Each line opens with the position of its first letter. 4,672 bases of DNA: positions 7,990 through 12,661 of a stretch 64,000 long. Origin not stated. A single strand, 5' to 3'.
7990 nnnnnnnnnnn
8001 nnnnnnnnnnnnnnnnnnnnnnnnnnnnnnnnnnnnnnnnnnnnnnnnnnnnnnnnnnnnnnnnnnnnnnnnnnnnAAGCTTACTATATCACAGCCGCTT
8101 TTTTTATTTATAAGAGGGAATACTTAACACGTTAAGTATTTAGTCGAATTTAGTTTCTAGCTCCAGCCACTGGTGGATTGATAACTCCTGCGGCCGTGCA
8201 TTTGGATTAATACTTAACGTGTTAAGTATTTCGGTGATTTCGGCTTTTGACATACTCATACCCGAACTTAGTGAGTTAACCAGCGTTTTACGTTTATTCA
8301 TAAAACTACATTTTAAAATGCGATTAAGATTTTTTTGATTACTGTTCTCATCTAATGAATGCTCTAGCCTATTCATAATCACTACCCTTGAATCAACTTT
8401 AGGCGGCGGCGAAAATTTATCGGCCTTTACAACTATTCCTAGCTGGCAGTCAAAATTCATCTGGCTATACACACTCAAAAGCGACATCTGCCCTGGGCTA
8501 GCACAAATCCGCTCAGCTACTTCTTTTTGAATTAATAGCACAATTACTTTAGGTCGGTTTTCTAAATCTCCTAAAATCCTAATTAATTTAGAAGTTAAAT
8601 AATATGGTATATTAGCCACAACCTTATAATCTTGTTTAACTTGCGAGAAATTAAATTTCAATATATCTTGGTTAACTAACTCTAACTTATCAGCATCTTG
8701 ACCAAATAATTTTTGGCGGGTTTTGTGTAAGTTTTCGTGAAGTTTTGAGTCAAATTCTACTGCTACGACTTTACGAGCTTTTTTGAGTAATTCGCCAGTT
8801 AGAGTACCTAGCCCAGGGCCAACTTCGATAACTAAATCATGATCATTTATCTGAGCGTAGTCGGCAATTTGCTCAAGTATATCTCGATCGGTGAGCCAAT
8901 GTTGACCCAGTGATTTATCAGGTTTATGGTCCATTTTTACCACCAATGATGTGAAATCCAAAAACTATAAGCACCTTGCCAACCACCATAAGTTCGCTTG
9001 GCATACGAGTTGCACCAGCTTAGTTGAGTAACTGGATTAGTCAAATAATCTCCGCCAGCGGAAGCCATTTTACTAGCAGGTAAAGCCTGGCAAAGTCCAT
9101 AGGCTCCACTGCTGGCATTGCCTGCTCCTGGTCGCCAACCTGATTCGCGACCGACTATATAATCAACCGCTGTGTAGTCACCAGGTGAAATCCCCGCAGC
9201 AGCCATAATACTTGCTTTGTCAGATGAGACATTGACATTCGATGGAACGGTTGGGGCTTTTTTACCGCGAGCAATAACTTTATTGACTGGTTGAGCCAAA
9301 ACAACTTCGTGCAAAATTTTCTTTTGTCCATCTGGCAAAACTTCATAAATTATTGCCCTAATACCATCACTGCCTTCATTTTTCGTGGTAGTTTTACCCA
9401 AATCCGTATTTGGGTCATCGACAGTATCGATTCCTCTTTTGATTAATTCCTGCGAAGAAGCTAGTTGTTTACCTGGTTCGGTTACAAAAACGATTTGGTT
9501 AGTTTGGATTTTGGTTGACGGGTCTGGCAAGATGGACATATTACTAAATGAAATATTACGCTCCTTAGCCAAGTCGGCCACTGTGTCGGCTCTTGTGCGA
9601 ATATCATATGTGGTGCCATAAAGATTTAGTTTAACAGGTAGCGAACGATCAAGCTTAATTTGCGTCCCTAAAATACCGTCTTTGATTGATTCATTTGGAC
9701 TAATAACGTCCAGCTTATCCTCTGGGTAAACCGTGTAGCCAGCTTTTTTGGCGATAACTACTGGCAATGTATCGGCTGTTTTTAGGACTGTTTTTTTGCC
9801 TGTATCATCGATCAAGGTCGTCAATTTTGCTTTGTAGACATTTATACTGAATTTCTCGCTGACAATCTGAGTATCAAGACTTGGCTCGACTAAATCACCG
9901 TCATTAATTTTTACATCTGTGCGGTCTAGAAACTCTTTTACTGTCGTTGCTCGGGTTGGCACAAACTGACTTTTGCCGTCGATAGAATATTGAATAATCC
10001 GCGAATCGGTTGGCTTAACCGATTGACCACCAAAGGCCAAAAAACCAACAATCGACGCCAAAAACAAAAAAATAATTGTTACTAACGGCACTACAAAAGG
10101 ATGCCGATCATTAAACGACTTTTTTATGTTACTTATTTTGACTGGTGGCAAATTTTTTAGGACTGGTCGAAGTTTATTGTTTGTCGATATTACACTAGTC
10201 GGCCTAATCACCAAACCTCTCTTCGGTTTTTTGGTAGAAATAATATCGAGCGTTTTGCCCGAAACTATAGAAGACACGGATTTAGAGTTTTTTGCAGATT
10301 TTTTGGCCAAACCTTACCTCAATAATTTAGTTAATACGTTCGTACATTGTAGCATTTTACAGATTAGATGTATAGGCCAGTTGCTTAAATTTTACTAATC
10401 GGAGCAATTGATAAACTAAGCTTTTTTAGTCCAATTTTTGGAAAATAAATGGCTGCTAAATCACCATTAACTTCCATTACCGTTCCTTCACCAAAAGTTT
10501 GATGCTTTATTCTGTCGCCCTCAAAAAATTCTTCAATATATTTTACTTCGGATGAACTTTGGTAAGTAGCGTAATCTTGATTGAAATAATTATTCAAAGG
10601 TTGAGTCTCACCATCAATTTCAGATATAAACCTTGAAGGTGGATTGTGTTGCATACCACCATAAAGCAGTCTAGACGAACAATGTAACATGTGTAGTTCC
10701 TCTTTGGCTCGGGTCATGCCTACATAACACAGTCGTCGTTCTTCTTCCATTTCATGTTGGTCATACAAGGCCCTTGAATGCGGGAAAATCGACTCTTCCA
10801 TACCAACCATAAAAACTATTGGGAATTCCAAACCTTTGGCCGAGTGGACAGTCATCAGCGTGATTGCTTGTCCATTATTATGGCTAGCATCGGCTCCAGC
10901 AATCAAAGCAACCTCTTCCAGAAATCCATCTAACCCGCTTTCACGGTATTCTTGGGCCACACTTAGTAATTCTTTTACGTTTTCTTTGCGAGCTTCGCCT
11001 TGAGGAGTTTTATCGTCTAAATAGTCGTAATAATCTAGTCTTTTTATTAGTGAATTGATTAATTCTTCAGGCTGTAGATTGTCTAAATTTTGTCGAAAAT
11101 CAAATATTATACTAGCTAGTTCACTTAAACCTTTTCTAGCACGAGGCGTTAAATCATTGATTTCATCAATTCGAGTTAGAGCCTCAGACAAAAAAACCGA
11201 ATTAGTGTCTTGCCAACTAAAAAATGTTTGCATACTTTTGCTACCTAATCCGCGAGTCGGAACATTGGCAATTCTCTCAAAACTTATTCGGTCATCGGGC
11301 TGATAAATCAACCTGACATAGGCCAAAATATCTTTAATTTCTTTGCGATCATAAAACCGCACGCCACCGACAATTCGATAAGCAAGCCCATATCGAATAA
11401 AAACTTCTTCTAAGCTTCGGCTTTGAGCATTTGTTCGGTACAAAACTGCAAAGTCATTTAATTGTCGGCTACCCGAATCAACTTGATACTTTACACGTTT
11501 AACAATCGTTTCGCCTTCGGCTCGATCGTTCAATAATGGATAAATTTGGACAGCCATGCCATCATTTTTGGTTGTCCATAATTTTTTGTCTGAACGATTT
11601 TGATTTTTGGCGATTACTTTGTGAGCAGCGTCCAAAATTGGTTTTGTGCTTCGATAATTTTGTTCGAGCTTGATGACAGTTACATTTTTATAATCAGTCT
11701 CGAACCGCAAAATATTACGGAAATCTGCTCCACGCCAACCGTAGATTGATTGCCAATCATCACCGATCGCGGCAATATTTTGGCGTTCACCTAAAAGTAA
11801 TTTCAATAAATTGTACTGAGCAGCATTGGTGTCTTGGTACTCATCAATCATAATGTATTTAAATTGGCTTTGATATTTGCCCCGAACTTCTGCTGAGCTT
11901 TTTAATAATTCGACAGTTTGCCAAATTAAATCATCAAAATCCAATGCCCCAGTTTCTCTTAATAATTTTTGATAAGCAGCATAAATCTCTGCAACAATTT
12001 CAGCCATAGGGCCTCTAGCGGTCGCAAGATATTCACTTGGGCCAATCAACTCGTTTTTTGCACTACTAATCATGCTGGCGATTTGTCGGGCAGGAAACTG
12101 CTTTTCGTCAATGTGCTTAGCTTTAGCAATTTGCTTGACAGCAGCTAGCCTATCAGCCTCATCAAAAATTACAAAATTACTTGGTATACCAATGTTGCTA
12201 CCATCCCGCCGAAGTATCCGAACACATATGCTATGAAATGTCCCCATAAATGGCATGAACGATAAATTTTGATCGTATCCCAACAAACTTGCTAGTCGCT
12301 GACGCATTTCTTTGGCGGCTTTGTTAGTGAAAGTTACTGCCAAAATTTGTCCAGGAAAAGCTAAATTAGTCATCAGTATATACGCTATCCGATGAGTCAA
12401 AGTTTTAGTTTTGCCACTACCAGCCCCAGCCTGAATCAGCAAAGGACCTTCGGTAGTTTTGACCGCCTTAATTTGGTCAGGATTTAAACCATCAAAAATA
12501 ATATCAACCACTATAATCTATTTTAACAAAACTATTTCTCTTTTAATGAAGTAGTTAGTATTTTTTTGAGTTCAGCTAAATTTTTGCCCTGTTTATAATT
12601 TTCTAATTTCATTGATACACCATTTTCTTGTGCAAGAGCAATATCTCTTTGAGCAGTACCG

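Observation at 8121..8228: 18-nt near-palindrome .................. occurs five times, three of them inside unrelated housekeeping genes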

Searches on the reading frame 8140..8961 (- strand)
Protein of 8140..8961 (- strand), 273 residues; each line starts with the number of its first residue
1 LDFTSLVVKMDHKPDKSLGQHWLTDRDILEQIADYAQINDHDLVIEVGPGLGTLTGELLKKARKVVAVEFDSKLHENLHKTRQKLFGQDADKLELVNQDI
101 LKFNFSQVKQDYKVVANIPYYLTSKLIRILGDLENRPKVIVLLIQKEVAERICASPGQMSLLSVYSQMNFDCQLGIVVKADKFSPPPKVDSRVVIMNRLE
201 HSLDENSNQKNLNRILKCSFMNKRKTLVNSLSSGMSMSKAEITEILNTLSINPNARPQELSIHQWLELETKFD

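Call 6: search_protein_families(library=pfam, proteins=[window:8140-8961:-])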
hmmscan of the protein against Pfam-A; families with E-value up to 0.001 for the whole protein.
window:8140-8961:- (273 aa): 2 families
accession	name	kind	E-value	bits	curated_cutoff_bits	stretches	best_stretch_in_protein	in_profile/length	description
PF00398.26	RrnaAD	-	2e-57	194.7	24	1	13-269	3-258/263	Ribosomal RNA adenine dimethylase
PF13649.12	Methyltransf_25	-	0.00026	22.1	27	0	44-118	1-73/97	Methyltransferase domain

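Call 84: find_homologous_proteins(query=window:8140-8961:-, max_evalue=1e-20)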
Query window:8140-8961:- (273 aa): 7954 proteins with E <= 1e-20 among 8000 candidates; the best 120 are listed.
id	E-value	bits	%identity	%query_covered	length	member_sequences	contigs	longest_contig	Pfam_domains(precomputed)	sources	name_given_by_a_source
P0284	3.7e-169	579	100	97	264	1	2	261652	PF00398.27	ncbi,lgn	-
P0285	7.0e-113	394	70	95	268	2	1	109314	PF00398.27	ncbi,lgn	-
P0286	1.2e-88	315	57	95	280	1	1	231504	PF00398.27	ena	-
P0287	2.6e-87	311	55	93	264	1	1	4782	PF00398.27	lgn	-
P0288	5.2e-87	310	56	93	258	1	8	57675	PF00398.27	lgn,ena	-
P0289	1.0e-86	309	58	94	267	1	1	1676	PF00398.27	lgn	-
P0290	5.6e-85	303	56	93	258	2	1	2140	PF00398.27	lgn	-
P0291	3.9e-84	300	56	95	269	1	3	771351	PF00398.27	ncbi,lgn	-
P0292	5.3e-84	300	56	93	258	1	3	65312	PF00398.27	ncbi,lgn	-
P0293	1.2e-83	299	55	94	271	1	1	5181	PF00398.27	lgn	-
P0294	2.5e-83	298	54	95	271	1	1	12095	PF00398.27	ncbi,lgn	-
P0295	3.5e-83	297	53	95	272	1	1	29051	PF00398.27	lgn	-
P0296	4.2e-83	297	58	95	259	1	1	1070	PF00398.27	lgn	-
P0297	1.1e-82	296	56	94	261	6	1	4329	PF00398.27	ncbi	-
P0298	1.3e-82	295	56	93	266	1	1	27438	PF00398.27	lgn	-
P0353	8.9e-75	270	51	95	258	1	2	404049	PF00398.27,PF13649.13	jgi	jgi:16S rRNA (adenine1518-N6/adenine1519-N6)-dimethyltransferase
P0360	1.9e-74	269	52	96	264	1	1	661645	PF00398.27,PF13649.13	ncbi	-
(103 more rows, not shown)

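Call 85: find_encoding_contigs(protein=P0291, flank=10000, max_places=1)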
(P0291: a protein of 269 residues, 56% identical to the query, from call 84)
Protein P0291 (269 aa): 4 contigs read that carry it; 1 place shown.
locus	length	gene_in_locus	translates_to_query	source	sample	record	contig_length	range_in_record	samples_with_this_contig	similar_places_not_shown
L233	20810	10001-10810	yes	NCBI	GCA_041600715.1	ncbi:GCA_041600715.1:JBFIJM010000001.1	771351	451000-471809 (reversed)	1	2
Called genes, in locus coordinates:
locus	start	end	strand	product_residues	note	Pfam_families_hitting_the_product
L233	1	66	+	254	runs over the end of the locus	-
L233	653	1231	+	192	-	PF02245:Pur_DNA_glyco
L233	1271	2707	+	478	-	PF00224:PK, PF02887:PK_C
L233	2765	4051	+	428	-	PF00162:PGK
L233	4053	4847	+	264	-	PF00121:TIM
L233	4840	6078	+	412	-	-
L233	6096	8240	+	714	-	PF00580:UvrD-helicase, PF01443:Viral_helicase1 (faint), PF13086:AAA_11 (weak), PF13245:AAA_19, PF13604:AAA_30 (weak), PF13361:UvrD_C, PF13538:UvrD_C_2, PF21196:PcrA_UvrD_tudor (weak)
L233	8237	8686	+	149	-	PF00293:NUDIX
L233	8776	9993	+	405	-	PF03990:DUF348, PF07501:G5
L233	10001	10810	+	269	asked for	PF00398:RrnaAD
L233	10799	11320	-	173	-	-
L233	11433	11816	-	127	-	-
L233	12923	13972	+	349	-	PF03741:TerC, PF04332:DUF475, PF03741:TerC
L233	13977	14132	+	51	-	-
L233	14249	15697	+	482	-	PF00133:tRNA-synt_1, PF09334:tRNA-synt_1g, PF00133:tRNA-synt_1 (weak), PF09334:tRNA-synt_1g, PF00133:tRNA-synt_1, PF01406:tRNA-synt_1e (weak), PF19303:Anticodon_3 (weak), PF08264:Anticodon_1 (weak)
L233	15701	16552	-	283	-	PF01636:APH, PF19974:TCAD9 (weak)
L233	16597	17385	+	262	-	PF01026:TatD_DNase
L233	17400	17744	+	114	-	-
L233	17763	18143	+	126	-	-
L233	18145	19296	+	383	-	PF00266:Aminotran_5, PF00155:Aminotran_1_2 (faint)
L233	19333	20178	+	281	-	-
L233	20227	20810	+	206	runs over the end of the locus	-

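Call 86: find_encoding_contigs(protein=P0360, flank=10000, max_places=1)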
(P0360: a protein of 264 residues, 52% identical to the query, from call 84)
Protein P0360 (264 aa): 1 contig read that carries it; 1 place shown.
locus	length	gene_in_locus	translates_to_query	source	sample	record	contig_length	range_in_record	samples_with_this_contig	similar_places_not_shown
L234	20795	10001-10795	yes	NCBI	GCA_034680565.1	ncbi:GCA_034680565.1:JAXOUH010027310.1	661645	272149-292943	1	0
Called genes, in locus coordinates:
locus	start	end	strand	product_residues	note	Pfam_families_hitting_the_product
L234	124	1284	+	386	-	PF00278:Orn_DAP_Arg_deC, PF02784:Orn_Arg_deC_N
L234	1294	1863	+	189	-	PF02245:Pur_DNA_glyco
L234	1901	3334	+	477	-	PF00224:PK, PF02887:PK_C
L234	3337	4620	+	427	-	PF00162:PGK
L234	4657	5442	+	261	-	PF00121:TIM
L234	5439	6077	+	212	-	-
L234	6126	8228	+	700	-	PF00580:UvrD-helicase, PF01443:Viral_helicase1 (faint), PF13245:AAA_19, PF13604:AAA_30 (faint), PF13361:UvrD_C, PF13538:UvrD_C_2, PF21196:PcrA_UvrD_tudor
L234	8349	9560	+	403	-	PF03990:DUF348, PF07501:G5, PF06737:Transglycosylas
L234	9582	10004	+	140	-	PF03479:PCC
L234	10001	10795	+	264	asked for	PF00398:RrnaAD, PF13649:Methyltransf_25 (weak)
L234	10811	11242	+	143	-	PF01047:MarR (weak), PF12802:MarR_2, PF13412:HTH_24 (weak), PF13601:HTH_34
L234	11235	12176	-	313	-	PF01180:DHO_dh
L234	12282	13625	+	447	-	PF01071:GARS_A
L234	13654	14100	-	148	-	PF01161:PBP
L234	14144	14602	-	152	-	-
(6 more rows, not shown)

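Call 87: find_encoding_contigs(protein=P0353, flank=10000, max_places=1)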
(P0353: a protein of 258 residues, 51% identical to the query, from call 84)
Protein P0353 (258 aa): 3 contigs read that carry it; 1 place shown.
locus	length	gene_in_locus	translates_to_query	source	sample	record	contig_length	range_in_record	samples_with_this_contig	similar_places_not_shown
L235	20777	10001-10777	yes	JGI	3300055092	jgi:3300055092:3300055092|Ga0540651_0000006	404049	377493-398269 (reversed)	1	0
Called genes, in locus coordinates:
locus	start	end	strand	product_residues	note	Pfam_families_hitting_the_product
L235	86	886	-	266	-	PF00459:Inositol_P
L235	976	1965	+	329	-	PF00150:Cellulase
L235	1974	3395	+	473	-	PF00224:PK, PF02887:PK_C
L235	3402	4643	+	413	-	PF00162:PGK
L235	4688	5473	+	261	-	PF00121:TIM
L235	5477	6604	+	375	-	-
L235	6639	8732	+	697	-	PF00580:UvrD-helicase, PF01443:Viral_helicase1 (faint), PF13245:AAA_19, PF13604:AAA_30 (faint), PF13361:UvrD_C, PF13538:UvrD_C_2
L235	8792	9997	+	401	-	PF03990:DUF348, PF07501:G5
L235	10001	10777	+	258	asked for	PF00398:RrnaAD, PF13649:Methyltransf_25 (faint)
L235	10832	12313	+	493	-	PF00133:tRNA-synt_1, PF01406:tRNA-synt_1e (faint), PF09334:tRNA-synt_1g, PF00133:tRNA-synt_1, PF19303:Anticodon_3 (weak)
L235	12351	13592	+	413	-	-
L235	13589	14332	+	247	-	PF01026:TatD_DNase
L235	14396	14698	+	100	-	-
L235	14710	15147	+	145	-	-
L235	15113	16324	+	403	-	PF00266:Aminotran_5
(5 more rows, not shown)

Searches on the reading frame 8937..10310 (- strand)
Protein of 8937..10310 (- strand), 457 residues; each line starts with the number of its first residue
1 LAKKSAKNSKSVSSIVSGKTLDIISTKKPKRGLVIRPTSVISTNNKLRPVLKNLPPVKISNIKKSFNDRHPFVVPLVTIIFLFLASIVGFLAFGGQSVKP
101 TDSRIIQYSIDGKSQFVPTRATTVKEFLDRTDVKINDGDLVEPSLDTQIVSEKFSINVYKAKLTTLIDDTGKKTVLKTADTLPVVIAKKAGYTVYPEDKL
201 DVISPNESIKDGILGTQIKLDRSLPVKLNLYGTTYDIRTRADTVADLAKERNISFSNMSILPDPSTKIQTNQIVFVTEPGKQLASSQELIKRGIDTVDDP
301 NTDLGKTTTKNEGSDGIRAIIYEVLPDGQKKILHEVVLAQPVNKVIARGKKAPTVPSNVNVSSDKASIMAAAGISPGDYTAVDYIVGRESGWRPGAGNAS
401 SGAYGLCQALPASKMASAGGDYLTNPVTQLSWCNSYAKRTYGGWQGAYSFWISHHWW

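Call 6: search_protein_families(library=pfam, proteins=[window:8937-10310:-])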
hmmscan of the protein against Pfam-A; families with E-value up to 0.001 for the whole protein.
window:8937-10310:- (457 aa): 2 families
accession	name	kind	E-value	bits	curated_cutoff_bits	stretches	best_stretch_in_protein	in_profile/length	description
PF03990.20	DUF348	-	4.7e-15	55.5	24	1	110-146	5-41/41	G5-linked-Ubiquitin-like domain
PF07501.17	G5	-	2.8e-09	37.5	23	1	287-351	7-75/75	G5 domain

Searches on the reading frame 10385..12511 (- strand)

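Call 14: search_protein_families(library=pfam, proteins=[window:10385-12511:-])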
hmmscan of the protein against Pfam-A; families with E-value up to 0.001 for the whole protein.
window:10385-12511:- (708 aa): 8 families
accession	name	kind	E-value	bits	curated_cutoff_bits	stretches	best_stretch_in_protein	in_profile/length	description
PF00580.27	UvrD-helicase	-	5.4e-89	298.9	23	1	9-275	1-271/271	UvrD/REP helicase N-terminal domain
PF13361.12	UvrD_C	-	1.6e-70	238.7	25.6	1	280-612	1-349/350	UvrD-like helicase C-terminal domain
PF13245.12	AAA_19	-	8.8e-22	78.2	25.1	1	13-258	1-132/134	AAA domain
PF13538.12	UvrD_C_2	-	7.1e-12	45.4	27.4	1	551-608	3-51/52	UvrD-like helicase C-terminal domain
PF21196.3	PcrA_UvrD_tudor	-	1.9e-08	34.5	23.9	1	665-707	2-48/48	PcrA/UvrD tudor domain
PF13604.12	AAA_30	-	3.6e-08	33.8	27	0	9-73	2-66/191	AAA domain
PF01443.25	Viral_helicase1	-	4.2e-07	30.4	21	0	547-609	178-227/228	Viral superfamily 1 RNA helicase core domain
PF13086.12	AAA_11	-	0.00015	22.1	27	1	9-103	2-93/257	AAA domain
